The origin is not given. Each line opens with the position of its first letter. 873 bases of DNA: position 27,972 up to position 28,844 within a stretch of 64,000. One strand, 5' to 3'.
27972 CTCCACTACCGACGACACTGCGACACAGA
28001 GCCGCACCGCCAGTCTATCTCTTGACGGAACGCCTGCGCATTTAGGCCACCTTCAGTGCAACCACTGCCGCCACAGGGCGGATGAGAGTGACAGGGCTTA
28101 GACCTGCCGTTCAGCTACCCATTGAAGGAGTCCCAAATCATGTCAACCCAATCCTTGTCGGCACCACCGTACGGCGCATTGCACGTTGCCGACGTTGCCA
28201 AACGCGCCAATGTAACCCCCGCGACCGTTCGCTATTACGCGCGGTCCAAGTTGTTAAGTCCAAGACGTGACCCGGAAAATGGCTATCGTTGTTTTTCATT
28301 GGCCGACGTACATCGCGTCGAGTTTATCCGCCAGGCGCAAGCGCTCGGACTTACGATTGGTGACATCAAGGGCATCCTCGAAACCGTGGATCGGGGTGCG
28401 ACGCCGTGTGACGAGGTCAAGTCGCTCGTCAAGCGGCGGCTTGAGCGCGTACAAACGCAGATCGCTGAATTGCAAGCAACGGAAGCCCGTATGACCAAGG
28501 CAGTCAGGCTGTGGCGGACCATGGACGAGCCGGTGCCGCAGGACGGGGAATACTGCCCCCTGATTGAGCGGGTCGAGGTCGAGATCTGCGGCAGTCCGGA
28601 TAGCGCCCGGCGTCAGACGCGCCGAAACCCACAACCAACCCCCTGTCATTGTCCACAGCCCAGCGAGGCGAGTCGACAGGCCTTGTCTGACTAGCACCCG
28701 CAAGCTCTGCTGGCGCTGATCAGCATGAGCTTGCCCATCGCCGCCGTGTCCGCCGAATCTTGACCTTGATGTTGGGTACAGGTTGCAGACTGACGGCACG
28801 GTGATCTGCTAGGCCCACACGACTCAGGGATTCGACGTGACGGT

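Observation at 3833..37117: Dispersed operator family (GACCTK-N11-CAGGTY inside 19/20-bp-spacer promoters) suggests one MerR regulon linking metal, carbon and envelope genes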

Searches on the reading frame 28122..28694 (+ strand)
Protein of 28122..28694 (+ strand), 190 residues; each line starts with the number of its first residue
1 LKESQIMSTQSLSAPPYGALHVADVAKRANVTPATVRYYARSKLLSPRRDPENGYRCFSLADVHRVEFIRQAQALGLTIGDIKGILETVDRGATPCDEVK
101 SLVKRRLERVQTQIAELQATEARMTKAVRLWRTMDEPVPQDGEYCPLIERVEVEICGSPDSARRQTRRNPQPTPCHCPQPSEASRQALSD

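Call 4: search_protein_families(library=ncbifam, proteins=[window:28122-28694:+], max_evalue=0.00001)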
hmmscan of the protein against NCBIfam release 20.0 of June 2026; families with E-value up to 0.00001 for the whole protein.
window:28122-28694:+ (190 aa): 13 families
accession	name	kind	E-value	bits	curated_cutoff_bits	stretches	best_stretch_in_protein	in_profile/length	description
NF007069.0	PRK09514.1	equivalog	1.2e-25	90.2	143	1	21-152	3-131/141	Zn(2+)-responsive transcriptional regulator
TIGR02051.1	MerR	equivalog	2.1e-23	82.9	150.85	1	22-149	2-122/124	mercury resistance transcriptional regulator MerR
TIGR02043.1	ZntR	equivalog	3.7e-23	82.1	167.95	1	21-149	3-128/131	Zn(2+)-responsive transcriptional regulator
TIGR02047.1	CadR-PbrR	equivalog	6.6e-18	65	151.45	1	21-125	2-106/127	Cd(II)/Pb(II)-responsive transcriptional regulator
TIGR02044.1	CueR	equivalog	6.2e-16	58.6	147.4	1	21-151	2-126/127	Cu(I)-responsive transcriptional regulator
NF010315.0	PRK13752.1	subfamily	7.5e-15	55.2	261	1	20-129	8-115/144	mercury resistance transcriptional regulator MerR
NF041849.1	trans_regNmlR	equivalog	2.7e-11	43.6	175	1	21-131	2-112/117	stress response transcriptional regulator NmlR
NF007590.0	PRK10227.1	equivalog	1.7e-10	41.1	244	1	21-151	2-126/135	Cu(I)-responsive transcriptional regulator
NF050798.1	TF_FtsR_Actino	equivalog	1.3e-09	38.5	150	1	30-126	16-111/223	transcriptional regulator FtsR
TIGR01950.1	SoxR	equivalog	3.1e-09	36.7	116.9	1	20-123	2-105/142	redox-sensitive transcriptional activator SoxR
NF047375.1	HeatShock_HspR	equivalog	6.3e-08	32.5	105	1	22-100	6-84/92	heat shock protein transcriptional repressor HspR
TIGR02054.1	MerD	equivalog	8.2e-07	29.6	103.65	1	19-126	3-111/120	mercuric resistance transcriptional repressor MerD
NF053782.1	ChlnTransRegdde3219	equivalog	2e-06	27.5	450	1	21-132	8-113/278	choline utilization transcriptional activator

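Call 14: find_homologous_proteins(query=window:28140-28691:+, max_evalue=1e-10)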
Query seq(184 aa) (184 aa): 140 proteins with E <= 1e-10 among 353 candidates; the best 120 are listed.
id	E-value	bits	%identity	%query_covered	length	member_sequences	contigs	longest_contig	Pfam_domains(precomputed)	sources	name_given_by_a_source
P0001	1.4e-117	408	100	100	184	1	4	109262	PF00376.30,PF13411.13,PF09278.18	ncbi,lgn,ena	-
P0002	6.9e-104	363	89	99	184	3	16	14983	PF00376.30,PF13411.13,PF09278.18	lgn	-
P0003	3.6e-100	351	87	99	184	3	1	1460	PF00376.30,PF13411.13,PF09278.18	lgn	-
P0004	3.3e-86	305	75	99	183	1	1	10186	PF00376.30,PF13411.13,PF09278.18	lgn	-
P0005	1.5e-82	293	74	99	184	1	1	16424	PF00376.30,PF13411.13,PF09278.18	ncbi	ncbi:MAG: MerR family DNA-binding protein [Wenzhouxiangellaceae bacterium]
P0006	5.2e-66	240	65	93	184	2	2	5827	PF00376.30,PF13411.13,PF09278.18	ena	-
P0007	8.2e-65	236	62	99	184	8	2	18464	PF00376.30,PF13411.13,PF09278.18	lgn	-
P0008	2.4e-64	234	64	93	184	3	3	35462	PF00376.30,PF13411.13,PF09278.18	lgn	-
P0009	3.0e-64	234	62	96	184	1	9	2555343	PF00376.30,PF13411.13,PF09278.18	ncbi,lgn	-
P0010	1.4e-63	232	63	93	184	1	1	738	PF00376.30,PF13411.13,PF09278.18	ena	-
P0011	4.7e-63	230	62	96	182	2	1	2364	PF00376.30,PF13411.13,PF09278.18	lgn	-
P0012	9.9e-63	229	62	99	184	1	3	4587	PF00376.30,PF13411.13,PF09278.18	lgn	-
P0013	8.1e-61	223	66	85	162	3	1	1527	PF00376.30,PF13411.13,PF09278.18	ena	-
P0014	3.8e-58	214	61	92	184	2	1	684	PF00376.30,PF13411.13,PF09278.18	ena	-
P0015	9.5e-58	213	69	78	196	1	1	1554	PF00376.30,PF13411.13,PF09278.18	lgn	-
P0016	2.4e-57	211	60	90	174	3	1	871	PF00376.30,PF13411.13,PF09278.18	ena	-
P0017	2.4e-56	208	62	83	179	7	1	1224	PF00376.30,PF13411.13,PF09278.18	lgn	-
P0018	3.7e-56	208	62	85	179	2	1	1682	PF00376.30,PF13411.13,PF09278.18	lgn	-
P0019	7.4e-56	207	59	89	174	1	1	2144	PF00376.30,PF13411.13,PF09278.18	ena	-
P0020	4.1e-55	204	58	90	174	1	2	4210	PF00376.30,PF13411.13,PF09278.18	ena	-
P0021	7.8e-55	203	51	99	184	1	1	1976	PF00376.30,PF13411.13,PF09278.18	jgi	jgi:DNA-binding transcriptional MerR regulator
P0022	5.4e-54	201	64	79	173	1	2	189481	PF00376.30,PF13411.13,PF09278.18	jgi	jgi:MerR family transcriptional regulator, Zn(II)-responsive regulator of zntA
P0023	6.7e-54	200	58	92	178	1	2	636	PF00376.30,PF13411.13,PF09278.18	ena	-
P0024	7.3e-54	200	62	85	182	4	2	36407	PF00376.30,PF13411.13,PF09278.18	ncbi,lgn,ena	-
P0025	7.7e-54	200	69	72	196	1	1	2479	PF00376.30,PF13411.13,PF09278.18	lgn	-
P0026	1.6e-53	199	57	89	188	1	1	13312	PF00376.30,PF13411.13,PF09278.18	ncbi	-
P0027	4.9e-53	197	60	86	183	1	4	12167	PF00376.30,PF13411.13,PF09278.18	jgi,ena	jgi:MerR family transcriptional regulator, Zn(II)-responsive regulator of zntA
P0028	1.0e-52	196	55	95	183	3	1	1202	PF00376.30,PF13411.13,PF09278.18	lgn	-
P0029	1.4e-52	196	56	92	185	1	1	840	PF00376.30,PF13411.13,PF09278.18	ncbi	-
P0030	4.0e-52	194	55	92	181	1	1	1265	PF00376.30,PF13411.13,PF09278.18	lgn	-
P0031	8.5e-52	193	50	99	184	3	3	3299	PF00376.30,PF13411.13,PF09278.18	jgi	jgi:DNA-binding transcriptional MerR regulator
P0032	1.6e-51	192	60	80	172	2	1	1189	PF00376.30,PF13411.13,PF09278.18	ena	-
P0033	4.6e-51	191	58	86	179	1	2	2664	PF00376.30,PF13411.13,PF09278.18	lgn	-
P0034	7.9e-51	190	64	73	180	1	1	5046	PF00376.30,PF13411.13,PF09278.18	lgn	-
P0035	8.2e-51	190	51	95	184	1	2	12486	PF00376.30,PF13411.13,PF09278.18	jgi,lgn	-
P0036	9.9e-51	190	53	92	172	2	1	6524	PF00376.30,PF13411.13,PF09278.18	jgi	-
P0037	1.1e-50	190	59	80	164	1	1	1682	PF00376.30,PF13411.13,PF09278.18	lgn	-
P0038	1.9e-50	189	55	92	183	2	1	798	PF00376.30,PF13411.13,PF09278.18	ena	-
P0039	2.0e-50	189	61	76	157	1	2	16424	PF00376.30,PF13411.13,PF09278.18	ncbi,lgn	ncbi:MAG: MerR family transcriptional regulator [Wenzhouxiangellaceae bacterium]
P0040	2.6e-50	189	64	74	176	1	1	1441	PF00376.30,PF13411.13,PF09278.18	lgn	-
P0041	5.5e-50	187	53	92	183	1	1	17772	PF00376.30,PF13411.13,PF09278.18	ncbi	ncbi:MAG: MerR family transcriptional regulator [Woeseia sp.]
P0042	5.6e-50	187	61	78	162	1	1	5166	PF00376.30,PF13411.13,PF09278.18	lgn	-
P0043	9.9e-50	187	59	80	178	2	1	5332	PF00376.30,PF13411.13,PF09278.18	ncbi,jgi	-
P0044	1.3e-49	186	61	74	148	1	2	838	PF00376.30,PF13411.13,PF09278.18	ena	-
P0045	1.5e-49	186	54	92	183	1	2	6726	PF00376.30,PF13411.13,PF09278.18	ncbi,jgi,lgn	-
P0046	2.0e-49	186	52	90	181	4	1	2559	PF00376.30,PF13411.13,PF09278.18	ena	-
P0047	2.9e-49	185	57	85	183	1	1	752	PF00376.30,PF13411.13,PF09278.18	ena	-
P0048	5.5e-49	184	62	74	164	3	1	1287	PF00376.30,PF13411.13,PF09278.18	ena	-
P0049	1.3e-48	183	62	79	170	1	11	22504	PF00376.30,PF13411.13,PF09278.18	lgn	-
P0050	1.7e-48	183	54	85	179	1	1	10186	PF00376.30,PF13411.13,PF09278.18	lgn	-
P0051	5.0e-48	181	54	90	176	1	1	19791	PF00376.30,PF13411.13,PF09278.18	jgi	-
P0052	6.1e-48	181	54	86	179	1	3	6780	PF00376.30,PF13411.13,PF09278.18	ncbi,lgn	-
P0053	6.4e-48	181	58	79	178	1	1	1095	PF00376.30,PF13411.13,PF09278.18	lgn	-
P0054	9.8e-48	180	59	80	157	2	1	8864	PF00376.30,PF13411.13,PF09278.18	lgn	-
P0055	1.1e-47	180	62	73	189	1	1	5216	PF00376.30,PF13411.13,PF09278.18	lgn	-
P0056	1.2e-47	180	59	76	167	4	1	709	PF00376.30,PF13411.13,PF09278.18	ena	-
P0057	1.6e-47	179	57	82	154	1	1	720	PF00376.30,PF13411.13,PF09278.18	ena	-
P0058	1.7e-47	179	57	79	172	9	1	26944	PF00376.30,PF13411.13,PF09278.18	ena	-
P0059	1.7e-47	179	57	82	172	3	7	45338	PF00376.30,PF13411.13,PF09278.18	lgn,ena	-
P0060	2.0e-47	179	61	74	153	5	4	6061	PF00376.30,PF13411.13,PF09278.18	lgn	-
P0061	2.2e-47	179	60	75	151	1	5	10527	PF00376.30,PF13411.13,PF09278.18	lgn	-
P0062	3.1e-47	179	54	87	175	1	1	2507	PF00376.30,PF13411.13,PF09278.18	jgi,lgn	-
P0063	4.7e-47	178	59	79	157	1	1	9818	PF00376.30,PF13411.13,PF09278.18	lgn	-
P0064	5.4e-47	178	63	74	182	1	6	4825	PF00376.30,PF13411.13,PF09278.18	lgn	-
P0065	7.6e-47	177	60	74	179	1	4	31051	PF00376.30,PF13411.13,PF09278.18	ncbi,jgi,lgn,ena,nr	ncbi:MAG: MerR family DNA-binding protein [Gammaproteobacteria bacterium]|nr:MerR family DNA-binding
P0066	7.9e-47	177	65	71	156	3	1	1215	PF00376.30,PF13411.13,PF09278.18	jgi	jgi:MerR family transcriptional regulator, Zn(II)-responsive regulator of zntA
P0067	8.3e-47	177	58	80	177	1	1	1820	PF00376.30,PF13411.13,PF09278.18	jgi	jgi:DNA-binding transcriptional MerR regulator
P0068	3.4e-46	175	49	93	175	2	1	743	PF00376.30,PF13411.13,PF09278.18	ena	-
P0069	3.4e-46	175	58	77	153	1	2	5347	PF00376.30,PF13411.13,PF09278.18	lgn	-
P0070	3.8e-46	175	58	78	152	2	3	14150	PF00376.30,PF13411.13,PF09278.18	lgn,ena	-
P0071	6.5e-46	174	62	72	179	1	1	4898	PF00376.30,PF13411.13,PF09278.18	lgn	-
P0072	1.0e-45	174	58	80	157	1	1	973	PF00376.30,PF13411.13,PF09278.18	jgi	jgi:MerR family Zn(II)-responsive transcriptional regulator of zntA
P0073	1.5e-45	173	53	89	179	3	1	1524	PF00376.30,PF13411.13,PF09278.18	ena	-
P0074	1.5e-45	173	57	78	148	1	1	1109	PF00376.30,PF13411.13,PF09278.18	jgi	jgi:MerR family Zn(II)-responsive transcriptional regulator of zntA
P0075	2.1e-45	173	57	77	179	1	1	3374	PF00376.30,PF13411.13,PF09278.18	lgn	-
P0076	3.0e-45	172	56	78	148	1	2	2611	PF00376.30,PF13411.13,PF09278.18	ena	-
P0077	3.2e-45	172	56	80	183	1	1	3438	PF00376.30,PF13411.13,PF09278.18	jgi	jgi:DNA-binding transcriptional MerR regulator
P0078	3.7e-45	172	55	82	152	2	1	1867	PF00376.30,PF13411.13,PF09278.18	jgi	-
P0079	6.4e-45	171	55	84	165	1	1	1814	PF00376.30,PF13411.13,PF09278.18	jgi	jgi:MerR family transcriptional regulator, Zn(II)-responsive regulator of zntA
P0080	7.3e-45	171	57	78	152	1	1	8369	PF00376.30,PF13411.13,PF09278.18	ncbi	-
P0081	1.0e-44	170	61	72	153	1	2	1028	PF00376.30,PF13411.13,PF09278.18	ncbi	-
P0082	1.1e-44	170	57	78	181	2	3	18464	PF00376.30,PF13411.13,PF09278.18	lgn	-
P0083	1.2e-44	170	58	75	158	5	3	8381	PF00376.30,PF13411.13,PF09278.18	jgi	jgi:DNA-binding transcriptional MerR regulator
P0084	1.5e-44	170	58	74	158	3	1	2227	PF00376.30,PF13411.13,PF09278.18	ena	-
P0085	1.8e-44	170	56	77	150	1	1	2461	PF00376.30,PF13411.13,PF09278.18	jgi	jgi:DNA-binding transcriptional MerR regulator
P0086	1.8e-44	170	57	78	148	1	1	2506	PF00376.30,PF13411.13,PF09278.18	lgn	-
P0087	2.3e-44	169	62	71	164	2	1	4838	PF00376.30,PF13411.13,PF09278.18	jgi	-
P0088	4.4e-44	168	54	83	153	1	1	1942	PF00376.30,PF13411.13,PF09278.18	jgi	-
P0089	4.9e-44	168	60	72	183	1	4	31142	PF00376.30,PF13411.13,PF09278.18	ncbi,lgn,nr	ncbi:MAG: MerR family DNA-binding protein [Burkholderiales bacterium]|nr:MerR family DNA-binding pro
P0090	1.6e-43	166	59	74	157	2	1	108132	PF00376.30,PF13411.13,PF09278.18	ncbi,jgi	-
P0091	4.6e-43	165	51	85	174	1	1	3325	PF00376.30,PF13411.13,PF09278.18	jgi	jgi:MerR family transcriptional regulator, Zn(II)-responsive regulator of zntA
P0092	5.8e-43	165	55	75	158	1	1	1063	PF00376.30,PF13411.13,PF09278.18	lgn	-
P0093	7.2e-43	164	53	79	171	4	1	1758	PF00376.30,PF13411.13,PF09278.18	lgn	-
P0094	8.8e-43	164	53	89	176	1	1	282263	PF00376.30,PF13411.13,PF09278.18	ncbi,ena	-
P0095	9.2e-42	161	56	78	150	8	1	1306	PF00376.30,PF13411.13,PF09278.18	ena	-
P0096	1.3e-41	160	53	79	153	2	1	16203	PF00376.30,PF13411.13,PF09278.18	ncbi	-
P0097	1.5e-41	160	55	79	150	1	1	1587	PF00376.30,PF13411.13,PF09278.18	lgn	-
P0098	7.8e-41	158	57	76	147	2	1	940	PF00376.30,PF13411.13,PF09278.18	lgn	-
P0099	9.0e-41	157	54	78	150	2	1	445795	PF00376.30,PF13411.13,PF09278.18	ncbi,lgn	-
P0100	1.1e-40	157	58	72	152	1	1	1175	PF00376.30,PF13411.13,PF09278.18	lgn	-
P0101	2.1e-40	156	53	79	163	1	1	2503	PF00376.30,PF13411.13,PF09278.18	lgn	-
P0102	4.4e-40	155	68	60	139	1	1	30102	PF00376.30,PF13411.13,PF09278.18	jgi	-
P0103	4.8e-40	155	55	77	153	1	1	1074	PF00376.30,PF13411.13,PF09278.18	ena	-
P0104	5.6e-40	155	51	76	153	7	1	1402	PF00376.30,PF13411.13,PF09278.18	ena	-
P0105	1.7e-39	153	53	79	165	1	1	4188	PF00376.30,PF13411.13,PF09278.18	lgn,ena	-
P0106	2.0e-39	153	52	74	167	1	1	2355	PF00376.30,PF13411.13,PF09278.18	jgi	jgi:MerR family transcriptional regulator, Zn(II)-responsive regulator of zntA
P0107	3.8e-39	152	54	78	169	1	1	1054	PF00376.30,PF13411.13,PF09278.18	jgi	jgi:DNA-binding transcriptional MerR regulator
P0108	8.9e-39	151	54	78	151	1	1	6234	PF00376.30,PF13411.13,PF09278.18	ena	-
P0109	1.8e-38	150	52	79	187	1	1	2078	PF00376.30,PF13411.13,PF09278.18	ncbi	-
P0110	2.0e-38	150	54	78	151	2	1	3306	PF00376.30,PF13411.13,PF09278.18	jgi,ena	-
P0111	3.4e-38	149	53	75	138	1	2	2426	PF00376.30,PF13411.13,PF09278.18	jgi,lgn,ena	-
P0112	4.2e-38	149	55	79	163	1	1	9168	PF00376.30,PF13411.13,PF09278.18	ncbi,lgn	ncbi:MAG: MerR family transcriptional regulator [Pseudomonadales bacterium]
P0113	5.4e-38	148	55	71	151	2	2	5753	PF00376.30,PF13411.13,PF09278.18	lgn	-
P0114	7.4e-38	148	57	74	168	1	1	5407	PF00376.30,PF13411.13,PF09278.18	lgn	-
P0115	1.3e-37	147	52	79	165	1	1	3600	PF00376.30,PF13411.13,PF09278.18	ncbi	-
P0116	1.3e-37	147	57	71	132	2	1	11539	PF00376.30,PF13411.13,PF09278.18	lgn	-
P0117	1.4e-36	144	56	74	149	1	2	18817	PF00376.30,PF13411.13,PF09278.18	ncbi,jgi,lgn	-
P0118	2.0e-36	143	55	74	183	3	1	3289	PF00376.30,PF13411.13,PF09278.18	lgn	-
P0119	2.2e-36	143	49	80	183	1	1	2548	PF00376.30,PF13411.13,PF09278.18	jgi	jgi:DNA-binding transcriptional MerR regulator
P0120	3.0e-36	143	51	82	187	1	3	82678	PF00376.30,PF13411.13,PF09278.18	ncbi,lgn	-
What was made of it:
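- They have MerR HTH and MerR-DNA-bind domains (call 14).
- Tried and rejected: Its nearest named relatives are Wenzhouxiangellaceae and Woeseia MAGs (call 14).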

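Call 15: find_encoding_contigs(protein=P0001, flank=10000, max_places=4)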
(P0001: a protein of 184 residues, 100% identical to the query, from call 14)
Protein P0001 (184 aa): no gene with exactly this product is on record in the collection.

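Call 16: find_encoding_contigs(protein=P0009, flank=10000, max_places=3)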
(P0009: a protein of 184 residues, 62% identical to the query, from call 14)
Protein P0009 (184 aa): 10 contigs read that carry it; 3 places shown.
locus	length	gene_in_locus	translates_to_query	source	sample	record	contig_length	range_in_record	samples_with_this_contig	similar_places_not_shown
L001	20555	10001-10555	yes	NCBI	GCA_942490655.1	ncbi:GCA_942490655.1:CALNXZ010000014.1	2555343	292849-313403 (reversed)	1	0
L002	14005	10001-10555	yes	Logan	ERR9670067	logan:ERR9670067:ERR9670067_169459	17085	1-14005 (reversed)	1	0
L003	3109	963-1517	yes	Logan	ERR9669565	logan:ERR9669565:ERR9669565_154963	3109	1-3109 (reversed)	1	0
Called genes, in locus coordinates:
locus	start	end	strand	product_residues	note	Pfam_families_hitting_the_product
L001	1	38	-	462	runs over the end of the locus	PF00324:AA_permease, PF13520:AA_permease_2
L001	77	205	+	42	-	-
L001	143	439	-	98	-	PF06934:CTI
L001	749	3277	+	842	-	PF11897:DUF3417, PF00343:Phosphorylase, PF28476:GlgP_C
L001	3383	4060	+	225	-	PF04140:ICMT (weak), PF04191:PEMT (weak)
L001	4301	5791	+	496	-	PF00989:PAS, PF08448:PAS_4, PF13188:PAS_8, PF13426:PAS_9, PF24820:Diguanyl_cycl_sensor, PF00512:HisKA, PF02518:HATPase_c, PF00072:Response_reg, +1 more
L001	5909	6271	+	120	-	PF00072:Response_reg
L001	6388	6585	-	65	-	-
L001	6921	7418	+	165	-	PF00376:MerR, PF13411:MerR_1, PF09278:MerR-DNA-bind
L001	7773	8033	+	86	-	PF00403:HMA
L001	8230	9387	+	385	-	PF02353:CMAS, PF13489:Methyltransf_23, PF08241:Methyltransf_11, PF08242:Methyltransf_12, PF13649:Methyltransf_25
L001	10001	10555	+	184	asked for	PF00376:MerR, PF13411:MerR_1, PF09278:MerR-DNA-bind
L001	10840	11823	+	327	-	PF01145:Band_7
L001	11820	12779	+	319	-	PF01145:Band_7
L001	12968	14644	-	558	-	PF17391:Urocanase_N, PF01175:Urocanase, PF17392:Urocanase_C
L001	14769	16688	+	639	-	PF26550:Tricorn_2nd (weak), PF07676:PD40, PF26549:Tricorn_N, PF00561:Abhydrolase_1 (weak), PF01738:DLH (weak), PF12697:Abhydrolase_6 (weak), PF20434:BD-FAE, PF00326:Peptidase_S9, +7 more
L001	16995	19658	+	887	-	PF07715:Plug, PF00593:TonB_dep_Rec_b-barrel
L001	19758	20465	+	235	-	PF03929:PepSY_TM (weak)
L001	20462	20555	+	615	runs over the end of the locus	PF03929:PepSY_TM, PF00175:NAD_binding_1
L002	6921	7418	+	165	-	PF00376:MerR, PF13411:MerR_1, PF09278:MerR-DNA-bind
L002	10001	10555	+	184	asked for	PF00376:MerR, PF13411:MerR_1, PF09278:MerR-DNA-bind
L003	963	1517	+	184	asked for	PF00376:MerR, PF13411:MerR_1, PF09278:MerR-DNA-bind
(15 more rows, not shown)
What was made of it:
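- In L001 a 165-aa paralog precedes HMA and cfa, while the 184-aa B-type precedes hflKC (call 16).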

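Call 19: find_encoding_contigs(protein=P0005, flank=10000, max_places=2)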
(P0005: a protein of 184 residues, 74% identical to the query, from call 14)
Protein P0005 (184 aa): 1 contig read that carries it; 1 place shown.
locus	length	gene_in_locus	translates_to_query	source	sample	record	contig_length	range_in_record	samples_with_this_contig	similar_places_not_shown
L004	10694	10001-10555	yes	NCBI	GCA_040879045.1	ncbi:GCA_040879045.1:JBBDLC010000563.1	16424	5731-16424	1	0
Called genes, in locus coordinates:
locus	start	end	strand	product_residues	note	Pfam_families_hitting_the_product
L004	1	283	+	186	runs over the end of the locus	PF02878:PGM_PMM_I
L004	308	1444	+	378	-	PF02879:PGM_PMM_II, PF02880:PGM_PMM_III, PF00408:PGM_PMM_IV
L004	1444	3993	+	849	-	PF11897:DUF3417, PF00343:Phosphorylase, PF28476:GlgP_C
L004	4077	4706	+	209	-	PF04140:ICMT (weak), PF04191:PEMT (weak)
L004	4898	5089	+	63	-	PF00403:HMA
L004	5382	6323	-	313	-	PF00672:HAMP, PF26769:HAMP_PhoQ (weak), PF00512:HisKA, PF13581:HATPase_c_2 (weak), PF02518:HATPase_c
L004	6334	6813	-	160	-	PF21085:CusS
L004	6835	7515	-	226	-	PF00072:Response_reg, PF00486:Trans_reg_C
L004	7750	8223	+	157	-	PF00376:MerR, PF13411:MerR_1, PF09278:MerR-DNA-bind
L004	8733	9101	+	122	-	PF02770:Acyl-CoA_dh_M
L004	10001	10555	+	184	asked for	PF00376:MerR, PF13411:MerR_1, PF09278:MerR-DNA-bind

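Call 20: find_encoding_contigs(protein=P0022, flank=10000, max_places=2)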
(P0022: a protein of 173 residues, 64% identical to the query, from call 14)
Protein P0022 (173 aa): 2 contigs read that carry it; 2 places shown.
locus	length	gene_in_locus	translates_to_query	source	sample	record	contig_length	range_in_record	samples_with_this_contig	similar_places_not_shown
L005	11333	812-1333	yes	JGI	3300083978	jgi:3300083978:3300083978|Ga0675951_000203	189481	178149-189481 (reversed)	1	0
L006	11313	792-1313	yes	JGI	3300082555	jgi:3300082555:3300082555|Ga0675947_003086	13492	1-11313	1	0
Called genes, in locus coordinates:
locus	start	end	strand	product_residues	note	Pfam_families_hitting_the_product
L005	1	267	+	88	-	?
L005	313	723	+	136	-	-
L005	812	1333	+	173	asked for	PF00376:MerR, PF13411:MerR_1, PF09278:MerR-DNA-bind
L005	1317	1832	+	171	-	-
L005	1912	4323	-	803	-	PF01326:PPDK_N, PF00391:PEP-utilizers, PF02896:PEP-utilizers_C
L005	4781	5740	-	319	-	PF01145:Band_7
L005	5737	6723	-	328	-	PF01145:Band_7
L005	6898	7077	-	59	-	-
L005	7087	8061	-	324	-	-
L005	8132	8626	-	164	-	-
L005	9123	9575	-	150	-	PF00665:rve, PF13683:rve_3 (weak)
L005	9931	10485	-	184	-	-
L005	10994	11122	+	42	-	-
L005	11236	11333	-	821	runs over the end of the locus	PF04945:YHS, PF19335:HMBD, PF00122:E1-E2_ATPase, PF00702:Hydrolase, PF12710:HAD (faint), PF08282:Hydrolase_3 (weak)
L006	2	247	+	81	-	?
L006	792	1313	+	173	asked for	PF00376:MerR, PF13411:MerR_1, PF09278:MerR-DNA-bind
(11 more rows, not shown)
